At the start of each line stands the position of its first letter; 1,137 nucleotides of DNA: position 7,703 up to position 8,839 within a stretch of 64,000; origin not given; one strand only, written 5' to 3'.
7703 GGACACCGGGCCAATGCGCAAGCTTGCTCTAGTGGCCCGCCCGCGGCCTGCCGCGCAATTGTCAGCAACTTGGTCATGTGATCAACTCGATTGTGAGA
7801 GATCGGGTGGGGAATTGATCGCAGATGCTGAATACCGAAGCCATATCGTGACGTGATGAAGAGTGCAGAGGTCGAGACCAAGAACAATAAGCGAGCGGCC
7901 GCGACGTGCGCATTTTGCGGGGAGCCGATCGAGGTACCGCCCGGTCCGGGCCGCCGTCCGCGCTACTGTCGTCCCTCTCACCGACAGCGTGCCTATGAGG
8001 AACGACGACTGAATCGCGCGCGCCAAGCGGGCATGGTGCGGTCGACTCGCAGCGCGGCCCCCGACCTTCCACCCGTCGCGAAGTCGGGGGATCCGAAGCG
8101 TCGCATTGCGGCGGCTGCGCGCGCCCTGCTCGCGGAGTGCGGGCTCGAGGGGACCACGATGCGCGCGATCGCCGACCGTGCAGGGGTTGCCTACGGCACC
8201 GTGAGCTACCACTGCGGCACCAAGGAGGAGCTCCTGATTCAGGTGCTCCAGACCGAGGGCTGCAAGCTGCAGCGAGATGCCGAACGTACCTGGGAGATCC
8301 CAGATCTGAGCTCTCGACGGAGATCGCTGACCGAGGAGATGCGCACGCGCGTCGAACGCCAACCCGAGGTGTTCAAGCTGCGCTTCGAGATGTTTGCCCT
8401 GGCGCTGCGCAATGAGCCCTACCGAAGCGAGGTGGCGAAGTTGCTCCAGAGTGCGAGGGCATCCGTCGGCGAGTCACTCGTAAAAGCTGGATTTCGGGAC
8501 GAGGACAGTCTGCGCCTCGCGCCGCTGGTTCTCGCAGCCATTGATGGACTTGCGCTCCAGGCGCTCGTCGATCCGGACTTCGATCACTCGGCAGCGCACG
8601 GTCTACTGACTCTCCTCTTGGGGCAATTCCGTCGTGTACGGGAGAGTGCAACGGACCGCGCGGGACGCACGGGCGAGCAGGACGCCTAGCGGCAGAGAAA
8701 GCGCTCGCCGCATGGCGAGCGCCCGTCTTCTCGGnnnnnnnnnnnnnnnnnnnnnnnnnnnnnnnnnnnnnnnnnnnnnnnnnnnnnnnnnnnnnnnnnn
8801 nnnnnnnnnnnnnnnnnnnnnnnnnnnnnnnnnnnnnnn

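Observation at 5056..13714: TonB-dependent receptor, TetR, and a tandem pair of ~810-aa di-haem CCP/MauG-like secreted proteins: a module type that recurs three times in the window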

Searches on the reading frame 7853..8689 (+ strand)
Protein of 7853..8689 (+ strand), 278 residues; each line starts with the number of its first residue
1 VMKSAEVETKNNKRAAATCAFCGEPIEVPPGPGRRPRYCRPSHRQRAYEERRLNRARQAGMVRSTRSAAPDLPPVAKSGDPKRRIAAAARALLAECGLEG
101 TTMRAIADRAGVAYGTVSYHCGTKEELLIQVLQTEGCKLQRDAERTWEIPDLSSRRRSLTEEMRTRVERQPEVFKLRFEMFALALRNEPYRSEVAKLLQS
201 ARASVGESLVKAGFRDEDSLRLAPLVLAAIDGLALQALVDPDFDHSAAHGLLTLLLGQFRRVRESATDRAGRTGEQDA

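Call 4: search_protein_families(library=pfam, proteins=[window:7853-8689:+], max_evalue=0.01)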
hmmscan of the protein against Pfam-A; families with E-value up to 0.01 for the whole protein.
window:7853-8689:+ (278 aa): 4 families
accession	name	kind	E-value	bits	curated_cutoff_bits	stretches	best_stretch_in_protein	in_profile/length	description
PF00440.29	TetR_N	-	5.3e-13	49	24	1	85-130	1-46/47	Bacterial regulatory proteins, tetR family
PF17940.6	TetR_C_31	-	2.4e-08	34.5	27.4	1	159-256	6-105/107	Tetracyclin repressor-like, C-terminal domain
PF13977.11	TetR_C_6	-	2.4e-07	31.4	27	1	157-252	6-106/115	BetI-type transcriptional repressor, C-terminal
PF21993.1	TetR_C_13_2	-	1.9e-06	28.5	27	1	159-240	8-91/103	Transcriptional regulator LmrA/YxaF-like, C-terminal domain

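Call 60: search_protein_families(library=ncbifam, proteins=[window:7853-8689:+], max_evalue=0.001)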
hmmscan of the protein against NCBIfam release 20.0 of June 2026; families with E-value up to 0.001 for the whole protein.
window:7853-8689:+ (278 aa): 12 families
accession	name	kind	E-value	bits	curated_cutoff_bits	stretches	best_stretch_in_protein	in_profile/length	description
TIGR03384.1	betaine_BetI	equivalog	6.8e-09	35.7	201.3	1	83-250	11-179/189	choline-binding transcriptional repressor BetI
NF053516.1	TranRepPrsAVib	equivalog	1.2e-08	35.1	300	1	78-133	4-59/208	TetR family transcriptional repressor PsrA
NF033703.1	transcr_KstR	equivalog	6e-08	32.5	280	1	81-175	8-103/185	cholesterol catabolism transcriptional regulator KstR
NF001978.0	PRK00767.1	equivalog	2.3e-07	30.8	118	1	84-251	13-182/197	transcriptional regulator BetI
NF041196.1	ScbR_bind_reg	equivalog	3.1e-07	30.8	150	1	82-145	8-71/191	ScbR family autoregulator-binding transcription factor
NF037937.1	septum_RefZ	equivalog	5.7e-07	29.6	180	1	82-133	1-52/195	forespore capture DNA-binding protein RefZ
NF053878.1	FATransRegFadRBac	equivalog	7.3e-05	22.6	200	1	84-142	7-65/190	fatty acid metabolism transcriptional regulator FadR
NF011584.0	PRK15008.1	equivalog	0.00014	21.8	230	1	82-133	20-71/212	HTH-type transcriptional regulator RutR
TIGR03613.1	RutR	equivalog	0.00015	21.7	368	1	82-133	10-61/202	pyrimidine utilization regulatory protein R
NF008587.1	PRK11552.1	equivalog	0.0003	20.5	365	1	80-131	7-57/213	transcriptional regulator CecR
NF010319.1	PRK13756.1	equivalog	0.00079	19.3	265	0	84-129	6-51/199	tetracycline resistance transcriptional repressor TetR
NF053731.1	TransRegFasRMycb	equivalog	0.00098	19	330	0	84-179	15-111/199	HTH-type transcriptional activator FasR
